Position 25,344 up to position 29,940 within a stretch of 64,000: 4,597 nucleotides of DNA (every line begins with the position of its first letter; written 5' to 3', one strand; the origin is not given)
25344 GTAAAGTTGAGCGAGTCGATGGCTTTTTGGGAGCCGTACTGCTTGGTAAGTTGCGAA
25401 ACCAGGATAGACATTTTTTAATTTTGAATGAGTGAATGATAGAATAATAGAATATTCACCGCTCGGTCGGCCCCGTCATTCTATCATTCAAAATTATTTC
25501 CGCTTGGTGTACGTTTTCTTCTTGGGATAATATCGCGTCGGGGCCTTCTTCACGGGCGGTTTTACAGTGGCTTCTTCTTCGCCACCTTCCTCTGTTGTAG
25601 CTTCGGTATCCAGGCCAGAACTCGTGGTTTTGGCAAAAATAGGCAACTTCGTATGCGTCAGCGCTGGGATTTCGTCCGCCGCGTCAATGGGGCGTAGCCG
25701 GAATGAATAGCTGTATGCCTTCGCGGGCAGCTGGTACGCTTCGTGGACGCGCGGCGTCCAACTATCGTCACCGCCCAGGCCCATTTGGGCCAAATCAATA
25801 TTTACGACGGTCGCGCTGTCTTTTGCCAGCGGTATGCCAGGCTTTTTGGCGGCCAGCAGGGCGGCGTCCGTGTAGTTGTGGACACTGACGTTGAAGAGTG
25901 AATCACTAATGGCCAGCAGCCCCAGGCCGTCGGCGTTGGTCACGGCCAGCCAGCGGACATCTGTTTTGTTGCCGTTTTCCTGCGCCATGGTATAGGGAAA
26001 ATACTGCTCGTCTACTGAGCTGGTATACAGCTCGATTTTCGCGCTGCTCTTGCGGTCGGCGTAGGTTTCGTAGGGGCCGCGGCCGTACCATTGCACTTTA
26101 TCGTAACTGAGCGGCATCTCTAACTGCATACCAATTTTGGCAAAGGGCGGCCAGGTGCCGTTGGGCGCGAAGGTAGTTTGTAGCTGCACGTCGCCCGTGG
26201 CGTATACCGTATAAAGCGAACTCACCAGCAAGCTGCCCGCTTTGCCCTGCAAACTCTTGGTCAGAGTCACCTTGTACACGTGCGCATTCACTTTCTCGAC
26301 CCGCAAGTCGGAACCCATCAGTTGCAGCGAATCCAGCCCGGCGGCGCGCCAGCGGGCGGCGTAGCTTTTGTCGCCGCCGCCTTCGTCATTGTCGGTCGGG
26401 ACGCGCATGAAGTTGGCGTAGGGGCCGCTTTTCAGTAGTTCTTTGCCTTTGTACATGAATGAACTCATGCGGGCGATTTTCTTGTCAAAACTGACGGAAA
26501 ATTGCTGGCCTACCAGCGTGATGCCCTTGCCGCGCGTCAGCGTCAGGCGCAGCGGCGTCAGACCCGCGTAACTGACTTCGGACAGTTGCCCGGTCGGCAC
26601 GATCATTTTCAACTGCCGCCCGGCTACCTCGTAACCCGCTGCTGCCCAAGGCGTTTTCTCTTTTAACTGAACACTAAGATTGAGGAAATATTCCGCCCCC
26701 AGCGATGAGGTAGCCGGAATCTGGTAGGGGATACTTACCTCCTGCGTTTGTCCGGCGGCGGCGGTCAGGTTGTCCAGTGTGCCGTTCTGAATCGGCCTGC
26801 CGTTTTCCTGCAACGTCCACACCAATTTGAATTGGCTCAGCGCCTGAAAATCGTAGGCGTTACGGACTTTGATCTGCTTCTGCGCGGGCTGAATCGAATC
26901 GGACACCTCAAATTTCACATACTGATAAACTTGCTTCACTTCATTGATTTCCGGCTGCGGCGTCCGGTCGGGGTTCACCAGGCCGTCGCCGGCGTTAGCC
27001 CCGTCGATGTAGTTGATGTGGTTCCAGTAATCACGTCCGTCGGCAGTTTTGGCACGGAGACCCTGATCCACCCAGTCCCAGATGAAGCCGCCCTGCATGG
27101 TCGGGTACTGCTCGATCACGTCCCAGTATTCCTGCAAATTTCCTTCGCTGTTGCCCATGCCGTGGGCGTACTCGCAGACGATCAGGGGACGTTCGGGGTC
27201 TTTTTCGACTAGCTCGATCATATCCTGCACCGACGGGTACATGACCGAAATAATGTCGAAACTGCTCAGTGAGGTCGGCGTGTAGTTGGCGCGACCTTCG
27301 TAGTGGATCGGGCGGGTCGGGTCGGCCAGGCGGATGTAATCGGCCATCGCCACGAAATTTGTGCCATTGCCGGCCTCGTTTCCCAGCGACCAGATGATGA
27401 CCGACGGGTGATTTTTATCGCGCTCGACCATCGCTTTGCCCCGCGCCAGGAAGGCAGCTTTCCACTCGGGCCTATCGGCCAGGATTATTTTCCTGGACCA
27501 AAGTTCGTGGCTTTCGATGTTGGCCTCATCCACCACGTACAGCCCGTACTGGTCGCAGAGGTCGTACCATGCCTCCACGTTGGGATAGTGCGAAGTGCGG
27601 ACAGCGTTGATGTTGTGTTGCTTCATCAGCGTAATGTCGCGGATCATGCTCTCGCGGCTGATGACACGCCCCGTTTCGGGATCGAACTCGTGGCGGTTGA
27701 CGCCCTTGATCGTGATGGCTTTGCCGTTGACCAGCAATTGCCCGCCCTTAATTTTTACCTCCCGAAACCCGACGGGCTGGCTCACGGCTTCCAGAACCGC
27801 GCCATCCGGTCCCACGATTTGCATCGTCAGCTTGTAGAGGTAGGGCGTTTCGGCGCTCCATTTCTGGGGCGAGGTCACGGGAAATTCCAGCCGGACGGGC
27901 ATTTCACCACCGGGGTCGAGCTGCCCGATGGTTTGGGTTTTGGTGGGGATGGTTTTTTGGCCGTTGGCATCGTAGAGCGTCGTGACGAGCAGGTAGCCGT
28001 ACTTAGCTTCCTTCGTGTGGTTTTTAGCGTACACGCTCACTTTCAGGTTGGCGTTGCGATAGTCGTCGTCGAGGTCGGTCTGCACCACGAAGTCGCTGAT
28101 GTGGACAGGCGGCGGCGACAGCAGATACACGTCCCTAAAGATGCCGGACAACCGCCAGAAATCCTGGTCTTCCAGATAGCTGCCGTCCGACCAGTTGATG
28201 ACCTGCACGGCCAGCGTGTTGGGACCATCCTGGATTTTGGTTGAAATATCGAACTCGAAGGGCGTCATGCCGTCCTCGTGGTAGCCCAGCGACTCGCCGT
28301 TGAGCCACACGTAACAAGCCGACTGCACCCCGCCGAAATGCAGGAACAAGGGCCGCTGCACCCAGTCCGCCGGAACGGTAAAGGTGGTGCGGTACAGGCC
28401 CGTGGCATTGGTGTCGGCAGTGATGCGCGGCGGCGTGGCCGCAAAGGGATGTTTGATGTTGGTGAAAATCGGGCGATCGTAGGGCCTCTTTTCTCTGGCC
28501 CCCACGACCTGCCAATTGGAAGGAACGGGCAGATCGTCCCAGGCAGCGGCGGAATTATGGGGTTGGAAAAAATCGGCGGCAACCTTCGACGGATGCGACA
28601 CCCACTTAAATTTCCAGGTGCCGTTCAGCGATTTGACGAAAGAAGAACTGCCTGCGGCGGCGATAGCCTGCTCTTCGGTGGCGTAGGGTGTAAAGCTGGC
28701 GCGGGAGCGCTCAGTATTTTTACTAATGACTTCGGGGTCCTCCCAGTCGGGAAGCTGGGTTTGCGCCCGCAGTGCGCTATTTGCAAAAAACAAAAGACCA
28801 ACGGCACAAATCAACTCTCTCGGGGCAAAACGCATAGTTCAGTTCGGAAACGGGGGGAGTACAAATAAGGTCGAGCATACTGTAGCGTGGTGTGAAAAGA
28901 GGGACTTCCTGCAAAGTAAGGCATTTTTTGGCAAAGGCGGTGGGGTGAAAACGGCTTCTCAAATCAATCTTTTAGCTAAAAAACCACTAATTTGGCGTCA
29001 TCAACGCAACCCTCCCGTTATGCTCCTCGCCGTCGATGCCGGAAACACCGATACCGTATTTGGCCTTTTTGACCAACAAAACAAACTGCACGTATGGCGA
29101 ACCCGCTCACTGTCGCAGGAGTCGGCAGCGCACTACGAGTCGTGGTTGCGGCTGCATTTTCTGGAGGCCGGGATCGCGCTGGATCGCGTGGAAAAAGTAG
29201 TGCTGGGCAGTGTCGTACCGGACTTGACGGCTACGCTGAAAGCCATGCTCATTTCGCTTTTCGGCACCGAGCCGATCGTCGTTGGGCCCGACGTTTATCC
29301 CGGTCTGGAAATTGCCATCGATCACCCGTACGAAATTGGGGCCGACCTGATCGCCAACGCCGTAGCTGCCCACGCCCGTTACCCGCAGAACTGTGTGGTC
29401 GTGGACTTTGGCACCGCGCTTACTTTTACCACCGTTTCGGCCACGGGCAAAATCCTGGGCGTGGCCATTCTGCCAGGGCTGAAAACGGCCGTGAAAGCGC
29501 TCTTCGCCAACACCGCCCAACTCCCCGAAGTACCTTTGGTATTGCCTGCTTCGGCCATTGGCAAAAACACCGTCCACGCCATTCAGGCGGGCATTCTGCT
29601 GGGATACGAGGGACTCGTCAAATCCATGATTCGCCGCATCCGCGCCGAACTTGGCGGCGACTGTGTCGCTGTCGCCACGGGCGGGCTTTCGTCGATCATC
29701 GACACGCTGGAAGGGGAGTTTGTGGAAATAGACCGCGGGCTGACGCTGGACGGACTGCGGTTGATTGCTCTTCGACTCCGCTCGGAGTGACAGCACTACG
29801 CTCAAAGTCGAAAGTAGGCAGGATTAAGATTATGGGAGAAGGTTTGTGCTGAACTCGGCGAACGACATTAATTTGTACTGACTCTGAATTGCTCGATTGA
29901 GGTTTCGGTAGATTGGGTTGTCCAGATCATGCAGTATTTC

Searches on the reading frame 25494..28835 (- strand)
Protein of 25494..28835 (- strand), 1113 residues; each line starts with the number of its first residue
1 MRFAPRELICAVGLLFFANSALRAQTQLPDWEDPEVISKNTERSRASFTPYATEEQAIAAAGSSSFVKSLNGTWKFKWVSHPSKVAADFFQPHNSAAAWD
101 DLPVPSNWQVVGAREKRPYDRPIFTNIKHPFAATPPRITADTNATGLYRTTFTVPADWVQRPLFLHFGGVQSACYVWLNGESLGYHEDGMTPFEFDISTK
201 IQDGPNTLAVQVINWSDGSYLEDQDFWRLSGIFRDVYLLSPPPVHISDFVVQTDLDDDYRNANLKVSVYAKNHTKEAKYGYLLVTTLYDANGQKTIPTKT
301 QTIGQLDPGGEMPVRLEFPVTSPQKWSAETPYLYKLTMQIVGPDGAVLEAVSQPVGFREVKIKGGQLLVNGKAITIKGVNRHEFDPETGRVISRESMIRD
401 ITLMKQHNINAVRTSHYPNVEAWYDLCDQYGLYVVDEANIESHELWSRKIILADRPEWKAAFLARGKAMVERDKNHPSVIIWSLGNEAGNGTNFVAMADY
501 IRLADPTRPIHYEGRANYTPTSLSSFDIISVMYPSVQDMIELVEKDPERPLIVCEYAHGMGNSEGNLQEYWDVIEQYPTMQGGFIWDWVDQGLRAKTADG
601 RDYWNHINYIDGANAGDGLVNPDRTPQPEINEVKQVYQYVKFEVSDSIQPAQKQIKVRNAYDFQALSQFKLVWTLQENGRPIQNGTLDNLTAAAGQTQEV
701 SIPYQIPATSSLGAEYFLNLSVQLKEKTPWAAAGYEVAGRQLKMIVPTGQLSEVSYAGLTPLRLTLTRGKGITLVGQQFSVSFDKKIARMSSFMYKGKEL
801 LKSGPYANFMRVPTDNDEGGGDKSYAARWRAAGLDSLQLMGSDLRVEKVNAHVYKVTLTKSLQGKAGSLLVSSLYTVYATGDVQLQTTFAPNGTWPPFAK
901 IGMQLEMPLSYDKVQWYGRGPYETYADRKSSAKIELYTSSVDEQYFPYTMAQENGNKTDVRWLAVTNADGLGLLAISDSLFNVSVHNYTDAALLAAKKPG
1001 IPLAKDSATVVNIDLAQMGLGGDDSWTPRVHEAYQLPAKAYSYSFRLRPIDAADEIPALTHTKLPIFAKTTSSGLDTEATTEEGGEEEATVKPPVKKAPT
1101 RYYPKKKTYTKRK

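Call 32: search_protein_families(library=pfam, proteins=[window:25494-28835:-])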
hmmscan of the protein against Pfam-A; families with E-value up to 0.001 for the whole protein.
window:25494-28835:- (1113 aa): 8 families
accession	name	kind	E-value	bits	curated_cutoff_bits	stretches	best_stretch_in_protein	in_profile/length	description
PF02836.23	Glyco_hydro_2_C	-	4.9e-99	331.7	21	1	360-642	1-302/302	Glycosyl hydrolases family 2, TIM barrel domain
PF02929.23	Bgal_small_N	-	2.3e-71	240.8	25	1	776-1047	2-248/248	Beta galactosidase small chain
PF02837.24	Glyco_hydro_2_N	-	3.2e-41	141.5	28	1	68-242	2-169/169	Glycosyl hydrolases family 2, sugar binding domain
PF16353.11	LacZ_4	-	1.2e-26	93.2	27.3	1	655-743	1-85/87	Beta-galactosidase, domain 4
PF00703.27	Glyco_hydro_2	-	8.2e-19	68.8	23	1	244-358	1-109/109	Glycosyl hydrolases family 2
PF22666.2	Glyco_hydro_2_N2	-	9.3e-09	36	27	1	146-212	50-117/167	Glycosyl hydrolase 2 galactose-binding domain-like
PF13364.12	BetaGal_ABD2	-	1.7e-05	26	23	1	142-213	33-107/112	Beta-galactosidase second all-beta domain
PF21467.3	BetaGal_gal-bd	-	0.00051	20.6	27.3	0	147-185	3-39/62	Beta-galactosidase, galactose-binding domain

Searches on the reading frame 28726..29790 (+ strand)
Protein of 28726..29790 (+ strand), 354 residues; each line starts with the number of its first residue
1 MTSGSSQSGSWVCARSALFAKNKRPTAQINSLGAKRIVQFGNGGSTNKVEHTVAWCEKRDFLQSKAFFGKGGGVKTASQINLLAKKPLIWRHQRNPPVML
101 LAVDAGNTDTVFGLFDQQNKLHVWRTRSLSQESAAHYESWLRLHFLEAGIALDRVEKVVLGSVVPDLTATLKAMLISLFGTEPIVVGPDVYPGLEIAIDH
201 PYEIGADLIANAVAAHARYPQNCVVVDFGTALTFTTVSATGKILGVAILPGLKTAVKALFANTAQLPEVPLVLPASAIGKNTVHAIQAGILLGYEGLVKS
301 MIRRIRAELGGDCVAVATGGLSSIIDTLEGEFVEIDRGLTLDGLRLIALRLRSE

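Call 34: search_protein_families(library=pfam, max_evalue=0.01, proteins=[window:28726-29790:+])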
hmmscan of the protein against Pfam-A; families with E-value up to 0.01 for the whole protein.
window:28726-29790:+ (354 aa): 1 family
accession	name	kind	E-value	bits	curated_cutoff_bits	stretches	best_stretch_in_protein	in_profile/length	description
PF03309.20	Pan_kinase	-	4.2e-62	210.1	24.7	1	100-304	1-205/205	Type III pantothenate kinase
